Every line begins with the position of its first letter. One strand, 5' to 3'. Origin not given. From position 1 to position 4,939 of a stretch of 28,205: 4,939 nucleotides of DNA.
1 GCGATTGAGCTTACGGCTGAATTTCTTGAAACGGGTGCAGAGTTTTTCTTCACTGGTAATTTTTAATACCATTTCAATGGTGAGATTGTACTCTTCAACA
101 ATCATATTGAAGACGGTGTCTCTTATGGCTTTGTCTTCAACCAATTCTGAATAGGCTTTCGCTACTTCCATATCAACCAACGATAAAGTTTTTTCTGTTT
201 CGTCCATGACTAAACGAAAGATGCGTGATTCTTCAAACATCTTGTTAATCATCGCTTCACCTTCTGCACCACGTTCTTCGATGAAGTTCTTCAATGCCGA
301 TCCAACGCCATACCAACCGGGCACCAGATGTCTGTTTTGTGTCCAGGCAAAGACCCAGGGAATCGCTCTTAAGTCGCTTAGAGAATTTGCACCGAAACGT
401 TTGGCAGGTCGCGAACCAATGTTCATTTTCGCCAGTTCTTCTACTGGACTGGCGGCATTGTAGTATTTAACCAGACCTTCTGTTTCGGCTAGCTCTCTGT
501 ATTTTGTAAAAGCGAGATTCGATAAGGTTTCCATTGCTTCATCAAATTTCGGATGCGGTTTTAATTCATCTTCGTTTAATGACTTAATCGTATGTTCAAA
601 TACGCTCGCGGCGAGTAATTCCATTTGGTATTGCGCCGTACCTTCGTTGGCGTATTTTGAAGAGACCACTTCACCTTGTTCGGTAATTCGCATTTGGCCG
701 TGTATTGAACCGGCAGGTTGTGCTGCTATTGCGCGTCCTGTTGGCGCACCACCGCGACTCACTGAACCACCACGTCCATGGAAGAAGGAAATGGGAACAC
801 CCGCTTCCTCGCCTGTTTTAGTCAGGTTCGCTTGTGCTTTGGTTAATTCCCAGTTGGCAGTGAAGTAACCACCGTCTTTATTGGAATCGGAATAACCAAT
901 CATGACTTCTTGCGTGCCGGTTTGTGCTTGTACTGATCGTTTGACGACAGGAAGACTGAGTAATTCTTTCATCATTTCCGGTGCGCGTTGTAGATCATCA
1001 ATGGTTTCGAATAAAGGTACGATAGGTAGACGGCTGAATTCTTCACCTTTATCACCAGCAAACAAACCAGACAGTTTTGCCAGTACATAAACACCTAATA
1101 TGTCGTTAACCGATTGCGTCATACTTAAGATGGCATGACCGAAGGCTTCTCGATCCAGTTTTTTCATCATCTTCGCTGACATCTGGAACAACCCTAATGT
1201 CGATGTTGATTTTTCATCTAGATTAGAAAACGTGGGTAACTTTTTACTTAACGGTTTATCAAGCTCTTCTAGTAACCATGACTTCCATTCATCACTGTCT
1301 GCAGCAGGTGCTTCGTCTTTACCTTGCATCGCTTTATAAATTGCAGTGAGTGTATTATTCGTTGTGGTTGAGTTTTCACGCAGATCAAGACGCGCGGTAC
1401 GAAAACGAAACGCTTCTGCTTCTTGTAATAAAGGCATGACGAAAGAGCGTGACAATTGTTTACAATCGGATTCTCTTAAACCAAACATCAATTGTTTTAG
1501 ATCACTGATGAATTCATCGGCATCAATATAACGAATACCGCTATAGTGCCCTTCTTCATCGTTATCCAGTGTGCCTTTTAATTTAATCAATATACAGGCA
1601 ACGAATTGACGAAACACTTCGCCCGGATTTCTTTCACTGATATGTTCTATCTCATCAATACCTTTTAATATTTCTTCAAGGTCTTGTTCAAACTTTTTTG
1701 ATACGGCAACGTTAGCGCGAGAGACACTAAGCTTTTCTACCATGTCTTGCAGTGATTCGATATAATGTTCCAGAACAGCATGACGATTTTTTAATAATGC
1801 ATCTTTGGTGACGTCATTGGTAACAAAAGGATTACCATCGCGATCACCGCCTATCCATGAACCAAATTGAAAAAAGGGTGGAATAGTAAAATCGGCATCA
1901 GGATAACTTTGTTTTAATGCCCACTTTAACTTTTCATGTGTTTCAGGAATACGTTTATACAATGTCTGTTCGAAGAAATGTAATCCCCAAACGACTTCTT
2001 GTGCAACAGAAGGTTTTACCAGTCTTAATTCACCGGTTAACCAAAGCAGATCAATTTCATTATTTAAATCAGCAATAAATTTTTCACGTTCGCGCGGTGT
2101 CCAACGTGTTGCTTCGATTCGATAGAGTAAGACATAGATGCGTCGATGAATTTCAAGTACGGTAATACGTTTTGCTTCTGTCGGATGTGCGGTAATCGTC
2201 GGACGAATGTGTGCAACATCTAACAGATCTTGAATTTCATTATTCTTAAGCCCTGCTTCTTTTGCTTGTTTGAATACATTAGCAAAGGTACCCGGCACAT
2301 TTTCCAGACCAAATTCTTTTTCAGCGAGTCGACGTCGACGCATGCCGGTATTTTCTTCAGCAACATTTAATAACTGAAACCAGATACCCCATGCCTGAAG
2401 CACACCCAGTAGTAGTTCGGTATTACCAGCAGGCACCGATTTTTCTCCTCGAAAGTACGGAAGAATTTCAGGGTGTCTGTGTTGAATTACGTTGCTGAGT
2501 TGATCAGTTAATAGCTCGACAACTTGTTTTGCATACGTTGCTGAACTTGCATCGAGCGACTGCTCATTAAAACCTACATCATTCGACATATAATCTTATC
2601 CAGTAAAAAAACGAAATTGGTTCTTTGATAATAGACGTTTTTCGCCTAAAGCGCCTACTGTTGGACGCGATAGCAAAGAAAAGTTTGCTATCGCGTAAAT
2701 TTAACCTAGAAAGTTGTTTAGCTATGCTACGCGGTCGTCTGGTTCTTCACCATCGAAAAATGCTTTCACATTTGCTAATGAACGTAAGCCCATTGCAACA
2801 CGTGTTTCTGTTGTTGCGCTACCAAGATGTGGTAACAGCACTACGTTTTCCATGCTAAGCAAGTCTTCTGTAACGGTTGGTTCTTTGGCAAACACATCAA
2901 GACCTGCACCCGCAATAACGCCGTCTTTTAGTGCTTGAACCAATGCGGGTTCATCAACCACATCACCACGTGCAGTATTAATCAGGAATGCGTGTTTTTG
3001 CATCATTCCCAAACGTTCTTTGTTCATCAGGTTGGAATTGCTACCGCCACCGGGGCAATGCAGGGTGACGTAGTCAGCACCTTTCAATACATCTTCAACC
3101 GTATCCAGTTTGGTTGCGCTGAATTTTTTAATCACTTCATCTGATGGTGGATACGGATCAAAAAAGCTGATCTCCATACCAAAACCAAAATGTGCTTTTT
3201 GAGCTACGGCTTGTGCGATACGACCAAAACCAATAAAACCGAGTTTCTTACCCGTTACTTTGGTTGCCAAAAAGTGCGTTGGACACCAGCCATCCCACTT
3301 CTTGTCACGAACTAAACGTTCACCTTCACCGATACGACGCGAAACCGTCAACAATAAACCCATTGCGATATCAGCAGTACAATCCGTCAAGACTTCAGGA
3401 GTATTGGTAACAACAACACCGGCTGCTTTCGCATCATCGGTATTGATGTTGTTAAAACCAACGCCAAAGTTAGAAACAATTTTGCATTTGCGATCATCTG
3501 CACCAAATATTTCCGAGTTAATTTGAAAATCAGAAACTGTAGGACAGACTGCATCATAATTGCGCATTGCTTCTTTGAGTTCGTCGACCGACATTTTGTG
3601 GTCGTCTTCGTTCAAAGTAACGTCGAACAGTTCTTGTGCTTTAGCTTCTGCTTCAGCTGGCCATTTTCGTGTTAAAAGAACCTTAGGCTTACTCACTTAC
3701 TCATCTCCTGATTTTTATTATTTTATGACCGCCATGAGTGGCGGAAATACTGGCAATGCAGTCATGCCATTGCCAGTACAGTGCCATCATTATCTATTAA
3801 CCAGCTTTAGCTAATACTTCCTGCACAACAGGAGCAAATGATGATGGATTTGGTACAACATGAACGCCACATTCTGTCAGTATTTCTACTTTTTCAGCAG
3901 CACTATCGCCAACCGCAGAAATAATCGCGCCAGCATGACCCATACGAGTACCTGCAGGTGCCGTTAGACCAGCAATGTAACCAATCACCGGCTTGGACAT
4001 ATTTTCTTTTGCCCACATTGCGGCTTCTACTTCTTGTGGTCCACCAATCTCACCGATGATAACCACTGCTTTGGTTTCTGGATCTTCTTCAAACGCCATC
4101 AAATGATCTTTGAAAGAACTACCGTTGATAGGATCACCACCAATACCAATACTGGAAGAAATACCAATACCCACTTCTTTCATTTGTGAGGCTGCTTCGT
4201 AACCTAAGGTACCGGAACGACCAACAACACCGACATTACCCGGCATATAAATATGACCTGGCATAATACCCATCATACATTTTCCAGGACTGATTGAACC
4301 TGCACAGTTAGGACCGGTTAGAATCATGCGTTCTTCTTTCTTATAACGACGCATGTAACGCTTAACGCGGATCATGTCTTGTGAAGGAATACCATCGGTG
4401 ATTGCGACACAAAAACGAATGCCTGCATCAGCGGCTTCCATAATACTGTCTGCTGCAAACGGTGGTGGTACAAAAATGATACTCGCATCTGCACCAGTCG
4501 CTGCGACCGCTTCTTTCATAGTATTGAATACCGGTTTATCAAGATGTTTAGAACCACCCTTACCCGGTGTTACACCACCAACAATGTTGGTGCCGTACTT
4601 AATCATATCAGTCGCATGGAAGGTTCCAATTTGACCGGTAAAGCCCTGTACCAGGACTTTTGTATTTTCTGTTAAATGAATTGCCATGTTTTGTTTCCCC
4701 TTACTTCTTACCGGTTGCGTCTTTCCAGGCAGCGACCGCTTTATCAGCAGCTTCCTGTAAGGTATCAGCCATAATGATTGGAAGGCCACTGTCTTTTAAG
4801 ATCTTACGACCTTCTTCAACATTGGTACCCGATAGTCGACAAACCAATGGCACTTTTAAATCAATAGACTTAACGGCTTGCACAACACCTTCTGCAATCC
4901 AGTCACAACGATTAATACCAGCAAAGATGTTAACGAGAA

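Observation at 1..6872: Compact mcl-mtkA-mtkB-reductase-ppc operon: serine-cycle C2/C4 core in an otherwise ordinary gammaproteobacterial backbone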

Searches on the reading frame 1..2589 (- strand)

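Call 3: search_protein_families(library=ncbifam, proteins=[window:1-2589:-])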
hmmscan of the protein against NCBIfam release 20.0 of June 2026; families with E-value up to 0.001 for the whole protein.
window:1-2589:- (863 aa): 2 families
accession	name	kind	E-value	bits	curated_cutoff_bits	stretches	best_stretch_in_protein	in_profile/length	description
NF000584.1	PRK00009.1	equivalog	9e-228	758.6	815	1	57-858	58-845/898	phosphoenolpyruvate carboxylase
TIGR02751.1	PEPCase_arch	equivalog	3.7e-05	22.7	146.05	1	466-614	103-259/506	phosphoenolpyruvate carboxylase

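Call 4: search_protein_families(library=pfam, proteins=[window:1-2589:-])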
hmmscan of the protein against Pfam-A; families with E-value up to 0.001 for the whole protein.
window:1-2589:- (863 aa): 2 families
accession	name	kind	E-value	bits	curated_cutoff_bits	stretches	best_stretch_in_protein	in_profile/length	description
PF00311.23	PEPcase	-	5e-232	773.1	22.4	1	60-861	62-864/919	Phosphoenolpyruvate carboxylase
PF14010.12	PEPcase_2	-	0.00047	19.3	25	0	519-614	172-259/493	Phosphoenolpyruvate carboxylase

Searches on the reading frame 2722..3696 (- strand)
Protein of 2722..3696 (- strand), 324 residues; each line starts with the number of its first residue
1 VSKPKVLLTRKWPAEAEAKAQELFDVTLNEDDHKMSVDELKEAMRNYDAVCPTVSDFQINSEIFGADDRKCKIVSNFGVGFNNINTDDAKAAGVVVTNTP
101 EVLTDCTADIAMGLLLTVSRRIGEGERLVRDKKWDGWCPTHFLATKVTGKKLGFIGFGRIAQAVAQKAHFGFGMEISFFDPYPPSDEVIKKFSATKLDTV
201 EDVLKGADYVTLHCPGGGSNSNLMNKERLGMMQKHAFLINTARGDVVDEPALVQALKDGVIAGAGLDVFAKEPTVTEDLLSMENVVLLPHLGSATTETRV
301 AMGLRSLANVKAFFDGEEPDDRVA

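Call 3: search_protein_families(library=ncbifam, proteins=[window:2722-3696:-])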
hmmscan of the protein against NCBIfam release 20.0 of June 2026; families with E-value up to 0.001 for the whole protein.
window:2722-3696:- (324 aa): 21 families
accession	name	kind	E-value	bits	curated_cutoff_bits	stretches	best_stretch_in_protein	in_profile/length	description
NF009714.1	PRK13243.1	equivalog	1.2e-82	277.9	455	1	3-322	2-321/332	glyoxylate reductase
TIGR01327.1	PGDH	equivalog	3.9e-67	227.2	454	1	30-317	24-304/525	phosphoglycerate dehydrogenase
NF011938.0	PRK15409.1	equivalog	7e-62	209.3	492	1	3-316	2-311/324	glyoxylate/hydroxypyruvate reductase GhrB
NF008759.0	PRK11790.1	equivalog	9.9e-50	169.4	404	1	27-311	35-314/410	phosphoglycerate dehydrogenase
NF005069.0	PRK06487.1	equivalog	5.8e-42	143.9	448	1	56-317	56-314/320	2-hydroxyacid dehydrogenase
NF041369.1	Dhydh_Halo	equivalog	7.6e-38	130.4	400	1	56-323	46-304/305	D-2-hydroxyacid dehydrogenase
NF006263.0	PRK08410.1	equivalog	2.1e-34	119.4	389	1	58-317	52-310/311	D-2-hydroxyacid dehydrogenase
NF005387.0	PRK06932.1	equivalog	3.1e-33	115.1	492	1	69-296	64-292/314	2-hydroxyacid dehydrogenase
NF005750.0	PRK07574.1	equivalog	7.4e-31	107.6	329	1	69-317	113-360/386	NAD-dependent formate dehydrogenase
NF006374.0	PRK08605.1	subfamily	3.5e-29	101.9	356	1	27-275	27-269/332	D-lactate dehydrogenase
NF009127.0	PRK12480.1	equivalog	1.4e-28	99.9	579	1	23-274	23-266/330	D-lactate dehydrogenase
NF000492.1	vanH_gen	exception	5.5e-27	94.6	540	1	60-272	55-255/312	D-lactate dehydrogenase VanH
NF005027.0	PRK06436.1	equivalog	5.5e-26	91.4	261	1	69-317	48-283/303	2-hydroxyacid dehydrogenase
NF000004.1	vanH-D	exception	6.1e-22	78.2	550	1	70-273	72-262/323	D-lactate dehydrogenase VanH-D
NF000371.1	vanH_Agroup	exception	5.9e-21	75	700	1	70-272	71-260/322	VanH-A/VanH-Pt family D-lactate dehydrogenase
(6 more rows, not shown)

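Call 4: search_protein_families(library=pfam, proteins=[window:2722-3696:-])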
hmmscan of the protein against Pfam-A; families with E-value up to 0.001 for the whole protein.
window:2722-3696:- (324 aa): 2 families
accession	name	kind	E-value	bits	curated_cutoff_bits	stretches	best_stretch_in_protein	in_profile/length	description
PF02826.25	2-Hacid_dh_C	-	2.8e-55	186.9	25.1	1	112-292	1-178/178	D-isomer specific 2-hydroxyacid dehydrogenase, NAD binding domain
PF00389.36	2-Hacid_dh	-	1.3e-24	86.8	24.6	1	8-323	3-133/134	D-isomer specific 2-hydroxyacid dehydrogenase, catalytic domain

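Call 48: search_solved_structures(query=window:2722-3696:-, max_evalue=1e-40)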
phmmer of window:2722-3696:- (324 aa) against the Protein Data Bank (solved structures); distinct sequences matched with E-value up to 1e-40: 20.
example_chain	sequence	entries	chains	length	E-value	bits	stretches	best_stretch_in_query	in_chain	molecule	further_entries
6bii_A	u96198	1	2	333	1e-68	235.4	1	3-320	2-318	Glyoxylate reductase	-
5aov_A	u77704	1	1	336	1.7e-68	234.7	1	3-320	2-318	GLYOXYLATE REDUCTASE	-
2dbq_A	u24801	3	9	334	2.4e-67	230.9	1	3-320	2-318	Glyoxylate reductase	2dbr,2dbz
1gdh_A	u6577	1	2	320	3.1e-63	217.4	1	3-317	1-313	D-GLYCERATE DEHYDROGENASE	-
4g2n_A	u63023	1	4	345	1.7e-52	182.1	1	5-323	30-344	D-isomer specific 2-hydroxyacid dehydrogenase, NAD-binding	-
1wwk_A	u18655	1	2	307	8e-52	179.9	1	38-306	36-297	phosphoglycerate dehydrogenase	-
2cuk_A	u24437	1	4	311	2e-50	175.3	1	5-322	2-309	glycerate dehydrogenase/glyoxylate reductase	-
3ba1_A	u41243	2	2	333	2e-49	172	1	69-317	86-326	Hydroxyphenylpyruvate reductase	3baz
9m0t_A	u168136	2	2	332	3.4e-49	171.3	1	3-320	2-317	Probable 2-ketogluconate reductase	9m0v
2h1s_A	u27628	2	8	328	3.3e-48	168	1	5-318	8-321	Glyoxylate reductase/hydroxypyruvate reductase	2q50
2gcg_A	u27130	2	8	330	3.5e-48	167.9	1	5-318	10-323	Glyoxylate reductase/hydroxypyruvate reductase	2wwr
6pex_A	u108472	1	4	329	2.3e-46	162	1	70-314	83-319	aldo keto reductase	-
5v72_A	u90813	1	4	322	2.8e-45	158.4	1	71-317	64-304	NADPH-dependent glyoxylate/hydroxypyruvate reductase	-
4dgs_A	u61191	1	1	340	2.8e-45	158.4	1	73-320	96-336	Dehydrogenase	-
5j23_A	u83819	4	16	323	2.9e-45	158.4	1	71-317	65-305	2-hydroxyacid dehydrogenase | NADPH-dependent glyoxylate/hydroxypyruvate reductase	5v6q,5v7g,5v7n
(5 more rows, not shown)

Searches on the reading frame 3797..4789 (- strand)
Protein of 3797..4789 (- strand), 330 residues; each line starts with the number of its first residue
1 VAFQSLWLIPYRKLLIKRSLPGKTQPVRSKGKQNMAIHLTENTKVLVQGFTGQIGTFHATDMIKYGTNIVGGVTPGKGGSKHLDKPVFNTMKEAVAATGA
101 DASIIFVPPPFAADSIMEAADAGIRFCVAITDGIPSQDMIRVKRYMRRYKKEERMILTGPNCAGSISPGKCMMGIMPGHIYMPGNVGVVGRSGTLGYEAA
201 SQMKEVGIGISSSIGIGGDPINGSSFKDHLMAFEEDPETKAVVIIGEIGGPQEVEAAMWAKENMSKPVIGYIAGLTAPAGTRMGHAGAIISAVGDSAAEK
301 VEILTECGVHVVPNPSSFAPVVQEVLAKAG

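Call 3: search_protein_families(library=ncbifam, proteins=[window:3797-4789:-])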
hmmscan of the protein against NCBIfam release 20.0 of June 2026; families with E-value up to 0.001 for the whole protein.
window:3797-4789:- (330 aa): 5 families
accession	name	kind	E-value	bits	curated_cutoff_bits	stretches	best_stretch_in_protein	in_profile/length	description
NF004230.0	PRK05678.1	equivalog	5.5e-127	422.9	336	1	35-328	1-290/291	succinate--CoA ligase subunit alpha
TIGR01019.1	sucCoAalpha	subfamily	5.2e-118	393.6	353.2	1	38-326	2-286/286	succinate--CoA ligase subunit alpha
TIGR02717.1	AcCoA-syn-alpha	equivalog_domain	1.6e-16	60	567.15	1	85-312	52-274/447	acetate--CoA ligase alpha subunit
NF004760.0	PRK06091.1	subfamily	5.5e-14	51.5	433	1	90-277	107-291/555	acyl-CoA synthetase FdrA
NF045494.1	AcCoALig_Archglob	equivalog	2.8e-06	26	1200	1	100-288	282-468/665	acetate--CoA ligase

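Call 4: search_protein_families(library=pfam, proteins=[window:3797-4789:-])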
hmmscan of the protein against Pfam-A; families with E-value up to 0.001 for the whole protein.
window:3797-4789:- (330 aa): 3 families
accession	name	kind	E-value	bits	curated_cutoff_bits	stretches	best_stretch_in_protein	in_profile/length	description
PF02629.25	CoA_binding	-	2e-28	99.4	22.3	1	41-133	2-97/97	CoA binding domain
PF00549.24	Ligase_CoA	-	1.1e-17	64.8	24.5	1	191-299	3-117/128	CoA-ligase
PF13607.11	Succ_CoA_lig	-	1.1e-09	38.6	27.4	1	183-320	1-133/138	Succinyl-CoA ligase like flavodoxin domain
